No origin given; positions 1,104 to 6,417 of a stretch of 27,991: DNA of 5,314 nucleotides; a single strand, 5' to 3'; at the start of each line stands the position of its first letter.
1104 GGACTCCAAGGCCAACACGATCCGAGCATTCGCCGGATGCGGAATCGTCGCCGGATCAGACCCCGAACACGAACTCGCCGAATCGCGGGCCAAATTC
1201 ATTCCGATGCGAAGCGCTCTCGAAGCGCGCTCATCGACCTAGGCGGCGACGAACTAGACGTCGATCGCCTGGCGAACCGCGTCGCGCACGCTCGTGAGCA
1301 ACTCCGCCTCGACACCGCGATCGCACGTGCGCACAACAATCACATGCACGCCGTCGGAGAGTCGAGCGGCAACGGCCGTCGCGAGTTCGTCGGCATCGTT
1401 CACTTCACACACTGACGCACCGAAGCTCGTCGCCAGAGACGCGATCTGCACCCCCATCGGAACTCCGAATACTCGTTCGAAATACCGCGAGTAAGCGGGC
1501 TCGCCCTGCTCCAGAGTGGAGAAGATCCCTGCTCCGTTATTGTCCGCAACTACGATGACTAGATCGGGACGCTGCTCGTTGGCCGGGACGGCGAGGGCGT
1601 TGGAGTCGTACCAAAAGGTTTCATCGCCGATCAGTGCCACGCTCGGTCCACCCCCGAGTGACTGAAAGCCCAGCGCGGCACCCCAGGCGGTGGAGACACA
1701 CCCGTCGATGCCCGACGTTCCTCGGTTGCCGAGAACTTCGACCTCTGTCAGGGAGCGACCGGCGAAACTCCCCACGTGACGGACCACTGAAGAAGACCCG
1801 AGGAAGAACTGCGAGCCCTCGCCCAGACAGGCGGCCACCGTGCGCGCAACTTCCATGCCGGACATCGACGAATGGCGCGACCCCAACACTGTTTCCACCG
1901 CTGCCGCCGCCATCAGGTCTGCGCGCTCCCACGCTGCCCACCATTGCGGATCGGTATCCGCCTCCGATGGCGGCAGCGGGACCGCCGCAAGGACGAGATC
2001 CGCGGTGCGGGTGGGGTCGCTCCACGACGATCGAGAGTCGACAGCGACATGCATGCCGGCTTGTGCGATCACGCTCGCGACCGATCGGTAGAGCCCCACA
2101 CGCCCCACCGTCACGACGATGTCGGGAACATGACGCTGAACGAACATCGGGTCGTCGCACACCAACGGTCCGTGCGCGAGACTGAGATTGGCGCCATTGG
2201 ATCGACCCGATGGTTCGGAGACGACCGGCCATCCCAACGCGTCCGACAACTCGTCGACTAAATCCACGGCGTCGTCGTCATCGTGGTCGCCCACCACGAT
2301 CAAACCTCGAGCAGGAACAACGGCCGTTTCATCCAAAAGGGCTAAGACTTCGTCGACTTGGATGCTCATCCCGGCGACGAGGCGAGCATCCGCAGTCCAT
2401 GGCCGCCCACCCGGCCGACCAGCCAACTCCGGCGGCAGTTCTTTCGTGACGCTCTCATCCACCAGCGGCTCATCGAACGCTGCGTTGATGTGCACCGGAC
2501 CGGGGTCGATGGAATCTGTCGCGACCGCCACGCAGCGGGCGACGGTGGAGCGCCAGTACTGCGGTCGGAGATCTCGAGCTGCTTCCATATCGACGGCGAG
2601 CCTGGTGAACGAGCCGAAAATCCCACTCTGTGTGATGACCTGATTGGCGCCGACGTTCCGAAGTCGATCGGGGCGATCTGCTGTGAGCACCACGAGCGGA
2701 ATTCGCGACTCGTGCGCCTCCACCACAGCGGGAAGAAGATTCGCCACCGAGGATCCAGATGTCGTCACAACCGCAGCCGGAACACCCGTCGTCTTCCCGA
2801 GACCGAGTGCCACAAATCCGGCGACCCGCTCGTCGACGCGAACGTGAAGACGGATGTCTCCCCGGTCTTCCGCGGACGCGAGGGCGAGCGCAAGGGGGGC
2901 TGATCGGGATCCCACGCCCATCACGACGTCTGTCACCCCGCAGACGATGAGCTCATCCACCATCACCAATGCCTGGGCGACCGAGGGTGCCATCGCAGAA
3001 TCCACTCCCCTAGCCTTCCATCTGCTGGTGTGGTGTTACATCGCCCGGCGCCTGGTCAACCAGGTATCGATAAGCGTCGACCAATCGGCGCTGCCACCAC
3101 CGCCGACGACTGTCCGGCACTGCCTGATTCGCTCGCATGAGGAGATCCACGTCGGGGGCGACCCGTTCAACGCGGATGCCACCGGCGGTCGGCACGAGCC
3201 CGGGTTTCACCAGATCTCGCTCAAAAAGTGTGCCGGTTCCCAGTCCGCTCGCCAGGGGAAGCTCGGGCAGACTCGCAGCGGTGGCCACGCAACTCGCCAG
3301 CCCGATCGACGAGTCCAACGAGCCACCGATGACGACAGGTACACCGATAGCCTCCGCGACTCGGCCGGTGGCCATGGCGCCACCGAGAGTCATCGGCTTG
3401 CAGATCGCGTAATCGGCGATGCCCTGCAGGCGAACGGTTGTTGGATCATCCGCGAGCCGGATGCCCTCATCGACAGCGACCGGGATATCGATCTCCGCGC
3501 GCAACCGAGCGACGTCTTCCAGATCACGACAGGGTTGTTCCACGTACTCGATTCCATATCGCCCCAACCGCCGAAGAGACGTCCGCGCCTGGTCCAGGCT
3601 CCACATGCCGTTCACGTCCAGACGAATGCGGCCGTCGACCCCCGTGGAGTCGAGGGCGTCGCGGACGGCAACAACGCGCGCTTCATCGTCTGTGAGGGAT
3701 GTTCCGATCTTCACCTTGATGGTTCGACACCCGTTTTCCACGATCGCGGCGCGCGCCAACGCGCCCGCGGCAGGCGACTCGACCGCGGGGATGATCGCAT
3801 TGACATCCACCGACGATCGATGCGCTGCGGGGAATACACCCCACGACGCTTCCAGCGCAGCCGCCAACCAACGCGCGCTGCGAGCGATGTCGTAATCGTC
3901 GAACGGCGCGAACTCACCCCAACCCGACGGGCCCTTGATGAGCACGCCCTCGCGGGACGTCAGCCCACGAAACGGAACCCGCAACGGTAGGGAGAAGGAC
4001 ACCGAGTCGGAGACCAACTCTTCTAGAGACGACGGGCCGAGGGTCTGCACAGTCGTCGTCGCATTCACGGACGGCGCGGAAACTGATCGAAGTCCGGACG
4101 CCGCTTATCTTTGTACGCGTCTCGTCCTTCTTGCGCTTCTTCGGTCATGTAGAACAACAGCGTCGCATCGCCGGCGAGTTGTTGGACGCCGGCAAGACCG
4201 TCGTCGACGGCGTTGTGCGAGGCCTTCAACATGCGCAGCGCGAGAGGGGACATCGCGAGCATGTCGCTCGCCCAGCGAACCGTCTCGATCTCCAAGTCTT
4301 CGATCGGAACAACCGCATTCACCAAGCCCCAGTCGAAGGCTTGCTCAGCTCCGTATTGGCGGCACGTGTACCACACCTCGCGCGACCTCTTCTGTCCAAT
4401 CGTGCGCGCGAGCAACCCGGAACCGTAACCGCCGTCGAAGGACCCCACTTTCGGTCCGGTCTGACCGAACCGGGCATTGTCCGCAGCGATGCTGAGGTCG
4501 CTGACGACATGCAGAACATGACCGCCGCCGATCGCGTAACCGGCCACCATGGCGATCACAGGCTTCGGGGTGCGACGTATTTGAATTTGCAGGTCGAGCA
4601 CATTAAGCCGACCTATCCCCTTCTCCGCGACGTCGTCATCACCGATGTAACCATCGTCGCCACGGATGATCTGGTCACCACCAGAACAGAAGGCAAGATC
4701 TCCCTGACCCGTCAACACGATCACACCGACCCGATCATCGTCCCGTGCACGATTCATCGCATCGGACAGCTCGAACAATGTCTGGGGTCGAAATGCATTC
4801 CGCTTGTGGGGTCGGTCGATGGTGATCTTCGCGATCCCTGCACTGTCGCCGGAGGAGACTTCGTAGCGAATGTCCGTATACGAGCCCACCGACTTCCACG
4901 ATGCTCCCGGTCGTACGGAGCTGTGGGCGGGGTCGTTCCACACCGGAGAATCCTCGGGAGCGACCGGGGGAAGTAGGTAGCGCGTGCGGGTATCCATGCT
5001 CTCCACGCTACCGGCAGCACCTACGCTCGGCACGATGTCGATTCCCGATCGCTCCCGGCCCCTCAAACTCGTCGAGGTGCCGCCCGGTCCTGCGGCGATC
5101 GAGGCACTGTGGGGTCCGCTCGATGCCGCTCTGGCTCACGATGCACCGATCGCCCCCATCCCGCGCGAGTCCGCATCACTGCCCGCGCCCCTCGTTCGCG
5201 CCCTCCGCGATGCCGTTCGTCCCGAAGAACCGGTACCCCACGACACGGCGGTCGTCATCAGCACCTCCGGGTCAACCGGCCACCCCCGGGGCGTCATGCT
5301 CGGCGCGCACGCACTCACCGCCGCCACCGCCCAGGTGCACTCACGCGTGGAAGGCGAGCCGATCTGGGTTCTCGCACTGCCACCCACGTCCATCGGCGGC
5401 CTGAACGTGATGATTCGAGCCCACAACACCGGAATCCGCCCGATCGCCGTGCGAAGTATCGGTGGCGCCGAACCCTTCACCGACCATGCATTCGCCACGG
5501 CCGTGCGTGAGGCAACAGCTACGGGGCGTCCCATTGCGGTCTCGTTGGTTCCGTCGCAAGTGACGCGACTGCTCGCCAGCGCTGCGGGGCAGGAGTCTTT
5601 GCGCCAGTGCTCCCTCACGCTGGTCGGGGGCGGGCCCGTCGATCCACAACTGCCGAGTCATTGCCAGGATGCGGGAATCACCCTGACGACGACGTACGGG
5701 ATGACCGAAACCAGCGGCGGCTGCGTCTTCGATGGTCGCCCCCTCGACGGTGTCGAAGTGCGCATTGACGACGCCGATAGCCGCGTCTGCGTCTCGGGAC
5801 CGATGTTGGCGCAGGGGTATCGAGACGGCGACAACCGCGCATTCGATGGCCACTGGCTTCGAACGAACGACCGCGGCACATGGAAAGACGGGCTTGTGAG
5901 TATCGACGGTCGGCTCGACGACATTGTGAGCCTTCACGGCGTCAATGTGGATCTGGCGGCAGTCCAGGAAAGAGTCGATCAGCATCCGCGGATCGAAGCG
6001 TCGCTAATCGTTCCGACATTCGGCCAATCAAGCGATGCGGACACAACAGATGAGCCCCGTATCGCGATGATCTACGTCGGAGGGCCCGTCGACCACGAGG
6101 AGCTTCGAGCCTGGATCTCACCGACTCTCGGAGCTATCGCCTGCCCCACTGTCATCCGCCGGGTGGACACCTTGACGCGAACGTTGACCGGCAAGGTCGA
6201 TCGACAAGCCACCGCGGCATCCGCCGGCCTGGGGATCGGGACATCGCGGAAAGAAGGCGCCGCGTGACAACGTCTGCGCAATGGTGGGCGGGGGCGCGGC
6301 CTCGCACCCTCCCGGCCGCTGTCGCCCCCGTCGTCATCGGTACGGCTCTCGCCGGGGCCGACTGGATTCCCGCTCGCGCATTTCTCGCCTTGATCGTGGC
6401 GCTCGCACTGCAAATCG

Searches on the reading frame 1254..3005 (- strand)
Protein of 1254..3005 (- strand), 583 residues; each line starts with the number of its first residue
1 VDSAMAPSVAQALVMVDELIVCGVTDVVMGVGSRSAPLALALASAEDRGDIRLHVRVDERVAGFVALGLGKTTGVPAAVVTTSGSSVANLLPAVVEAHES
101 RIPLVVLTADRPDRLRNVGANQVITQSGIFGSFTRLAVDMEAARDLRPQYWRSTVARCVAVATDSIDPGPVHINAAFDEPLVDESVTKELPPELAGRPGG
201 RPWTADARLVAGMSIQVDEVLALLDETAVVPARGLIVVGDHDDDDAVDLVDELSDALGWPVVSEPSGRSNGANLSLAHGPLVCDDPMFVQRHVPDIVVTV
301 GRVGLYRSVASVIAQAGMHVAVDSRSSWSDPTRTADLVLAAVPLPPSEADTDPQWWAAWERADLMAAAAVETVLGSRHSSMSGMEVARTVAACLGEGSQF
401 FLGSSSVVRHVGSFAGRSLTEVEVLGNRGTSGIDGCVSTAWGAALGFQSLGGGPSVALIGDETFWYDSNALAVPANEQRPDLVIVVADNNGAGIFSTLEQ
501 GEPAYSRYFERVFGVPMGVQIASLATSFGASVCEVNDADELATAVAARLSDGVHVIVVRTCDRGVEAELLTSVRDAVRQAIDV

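Call 27: search_protein_families(library=pfam, proteins=[window:1254-3005:-])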
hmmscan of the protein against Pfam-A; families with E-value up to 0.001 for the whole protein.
window:1254-3005:- (583 aa): 2 families
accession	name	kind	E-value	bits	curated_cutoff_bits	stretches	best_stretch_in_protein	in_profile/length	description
PF02776.23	TPP_enzyme_N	-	1.6e-20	73.5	26.8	1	14-127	6-117/119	Thiamine pyrophosphate enzyme, N-terminal TPP binding domain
PF02775.26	TPP_enzyme_C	-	2.5e-10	40.8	21.9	1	431-557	24-150/151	Thiamine pyrophosphate enzyme, C-terminal TPP binding domain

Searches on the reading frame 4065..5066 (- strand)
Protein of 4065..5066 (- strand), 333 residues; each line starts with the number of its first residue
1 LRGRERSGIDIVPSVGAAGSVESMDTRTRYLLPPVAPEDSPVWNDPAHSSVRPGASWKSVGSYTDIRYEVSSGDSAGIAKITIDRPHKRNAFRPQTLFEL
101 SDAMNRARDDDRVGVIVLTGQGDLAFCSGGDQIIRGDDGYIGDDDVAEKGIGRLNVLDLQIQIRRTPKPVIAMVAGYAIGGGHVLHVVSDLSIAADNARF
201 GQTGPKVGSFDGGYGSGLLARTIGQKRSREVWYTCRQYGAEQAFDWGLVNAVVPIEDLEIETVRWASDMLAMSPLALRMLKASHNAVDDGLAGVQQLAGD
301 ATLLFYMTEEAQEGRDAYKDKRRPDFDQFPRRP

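Call 27: search_protein_families(library=pfam, proteins=[window:4065-5066:-])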
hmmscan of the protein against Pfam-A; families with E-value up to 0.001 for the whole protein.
window:4065-5066:- (333 aa): 2 families
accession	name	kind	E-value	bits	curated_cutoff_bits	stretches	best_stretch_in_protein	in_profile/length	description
PF00378.25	ECH_1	-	2.1e-69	234.1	27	1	75-328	3-250/251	Enoyl-CoA hydratase/isomerase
PF16113.10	ECH_2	-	1.1e-19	71.6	27.2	1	79-259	2-178/335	Enoyl-CoA hydratase/isomerase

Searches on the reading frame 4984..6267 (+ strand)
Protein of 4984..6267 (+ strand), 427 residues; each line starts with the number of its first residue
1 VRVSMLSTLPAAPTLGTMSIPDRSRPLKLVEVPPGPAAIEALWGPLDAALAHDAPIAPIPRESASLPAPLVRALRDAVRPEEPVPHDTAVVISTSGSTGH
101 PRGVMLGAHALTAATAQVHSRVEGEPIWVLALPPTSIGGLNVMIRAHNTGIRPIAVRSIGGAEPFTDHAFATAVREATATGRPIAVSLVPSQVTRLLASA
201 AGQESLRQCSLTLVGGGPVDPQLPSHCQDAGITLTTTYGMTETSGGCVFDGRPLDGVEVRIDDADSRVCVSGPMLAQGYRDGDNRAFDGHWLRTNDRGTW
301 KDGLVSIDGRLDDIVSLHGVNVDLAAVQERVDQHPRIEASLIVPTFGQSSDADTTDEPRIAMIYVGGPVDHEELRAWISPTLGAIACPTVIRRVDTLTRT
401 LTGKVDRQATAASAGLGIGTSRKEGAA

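Call 27: search_protein_families(library=pfam, proteins=[window:4984-6267:+])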
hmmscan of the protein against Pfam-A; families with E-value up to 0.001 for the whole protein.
window:4984-6267:+ (427 aa): 2 families
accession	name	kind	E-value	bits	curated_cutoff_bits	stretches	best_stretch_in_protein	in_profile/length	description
PF00501.34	AMP-binding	-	1.9e-23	83.3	29.9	1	71-279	151-383/384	AMP-binding enzyme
PF13193.12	AMP-binding_C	-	0.00077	20.8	24.5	0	370-404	42-76/76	AMP-binding enzyme C-terminal domain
